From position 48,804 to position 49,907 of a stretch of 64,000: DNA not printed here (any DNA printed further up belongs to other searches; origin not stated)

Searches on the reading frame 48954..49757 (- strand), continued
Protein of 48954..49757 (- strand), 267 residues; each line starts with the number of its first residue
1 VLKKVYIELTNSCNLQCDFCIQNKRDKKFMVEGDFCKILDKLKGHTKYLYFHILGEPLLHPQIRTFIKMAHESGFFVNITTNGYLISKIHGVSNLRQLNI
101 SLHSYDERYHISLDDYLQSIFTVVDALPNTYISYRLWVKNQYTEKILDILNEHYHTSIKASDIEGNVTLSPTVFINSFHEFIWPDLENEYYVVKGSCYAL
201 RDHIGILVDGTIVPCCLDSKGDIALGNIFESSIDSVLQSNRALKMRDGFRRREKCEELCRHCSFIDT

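Call 52: search_protein_families(library=phrogs, proteins=[L092:2853-3698:+, window:48954-49757:-], max_evalue=0.001)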
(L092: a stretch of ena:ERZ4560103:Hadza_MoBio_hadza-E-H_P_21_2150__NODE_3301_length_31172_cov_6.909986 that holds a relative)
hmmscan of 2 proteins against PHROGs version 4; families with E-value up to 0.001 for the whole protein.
L092:2853-3698:+ (282 aa): 6 families
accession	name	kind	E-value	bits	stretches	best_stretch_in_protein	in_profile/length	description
phrog_4792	-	transcription regulation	1.1e-23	85.2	1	10-126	12-129/268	anti-repressor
phrog_373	-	transcription regulation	2.2e-11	44.7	1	2-156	73-231/373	anti-repressor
phrog_1726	-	transcription regulation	7e-11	43.4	1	13-149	8-145/264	anti-repressor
phrog_1760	-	transcription regulation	3.9e-08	34.2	1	14-155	12-146/232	anti-repressor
phrog_2379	-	transcription regulation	4.7e-08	34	1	22-125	20-124/187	anti-repressor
phrog_8244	-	unknown function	7.9e-06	26.2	1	23-120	21-120/383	-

window:48954-49757:- (267 aa): 4 families
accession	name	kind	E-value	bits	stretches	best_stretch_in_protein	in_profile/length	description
phrog_1802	-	other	2.1e-11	44.4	1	2-257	43-362/556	radical SAM domain-containing protein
phrog_21308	-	other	2.7e-08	33.4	1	5-84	415-501/735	radical SAM domain-containing protein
phrog_13987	-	other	1e-06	29.3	1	2-156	14-166/274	radical SAM domain-containing protein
phrog_16999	-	other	9.4e-06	26.4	1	5-90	13-100/288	Fe-S oxidoreductase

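Call 55: list_cluster_members(proteins=[P0019, P0038, P0041, P0052, P0055, P0069, P0099, P0111])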
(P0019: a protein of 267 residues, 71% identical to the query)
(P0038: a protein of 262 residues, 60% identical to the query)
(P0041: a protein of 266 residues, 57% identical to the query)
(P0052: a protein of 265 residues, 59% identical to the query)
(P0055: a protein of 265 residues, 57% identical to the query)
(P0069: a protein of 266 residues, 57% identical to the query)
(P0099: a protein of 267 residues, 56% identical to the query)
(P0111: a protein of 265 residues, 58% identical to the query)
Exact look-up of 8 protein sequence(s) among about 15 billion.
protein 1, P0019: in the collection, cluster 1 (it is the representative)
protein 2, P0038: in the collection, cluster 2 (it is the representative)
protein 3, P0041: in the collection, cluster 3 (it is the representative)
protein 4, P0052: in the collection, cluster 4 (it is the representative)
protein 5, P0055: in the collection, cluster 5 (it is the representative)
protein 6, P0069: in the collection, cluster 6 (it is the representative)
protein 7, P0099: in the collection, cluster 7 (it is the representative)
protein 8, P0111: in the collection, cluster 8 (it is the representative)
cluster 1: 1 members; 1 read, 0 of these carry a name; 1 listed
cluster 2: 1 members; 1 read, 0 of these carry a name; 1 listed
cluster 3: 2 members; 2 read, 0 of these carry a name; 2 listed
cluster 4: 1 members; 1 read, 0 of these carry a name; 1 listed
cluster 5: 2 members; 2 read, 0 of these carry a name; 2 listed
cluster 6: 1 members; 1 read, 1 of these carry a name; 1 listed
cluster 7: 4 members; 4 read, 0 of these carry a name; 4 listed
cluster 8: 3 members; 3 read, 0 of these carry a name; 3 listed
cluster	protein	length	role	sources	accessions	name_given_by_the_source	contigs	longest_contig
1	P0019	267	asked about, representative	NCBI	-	-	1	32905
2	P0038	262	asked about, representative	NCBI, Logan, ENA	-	-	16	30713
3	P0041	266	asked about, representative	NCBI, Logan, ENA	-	-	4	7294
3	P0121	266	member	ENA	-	-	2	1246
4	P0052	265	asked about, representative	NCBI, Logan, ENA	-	-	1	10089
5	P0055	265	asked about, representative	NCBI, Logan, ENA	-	-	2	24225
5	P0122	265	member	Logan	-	-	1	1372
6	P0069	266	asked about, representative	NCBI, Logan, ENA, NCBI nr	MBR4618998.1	MAG: radical SAM protein [Bacilli bacterium] | radical SAM protein [Bacilli bacterium]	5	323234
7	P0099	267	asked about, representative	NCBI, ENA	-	-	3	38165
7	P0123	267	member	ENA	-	-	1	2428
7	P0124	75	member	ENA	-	-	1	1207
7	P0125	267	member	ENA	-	-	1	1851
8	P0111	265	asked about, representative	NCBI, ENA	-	-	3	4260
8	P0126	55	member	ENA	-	-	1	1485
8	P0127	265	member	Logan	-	-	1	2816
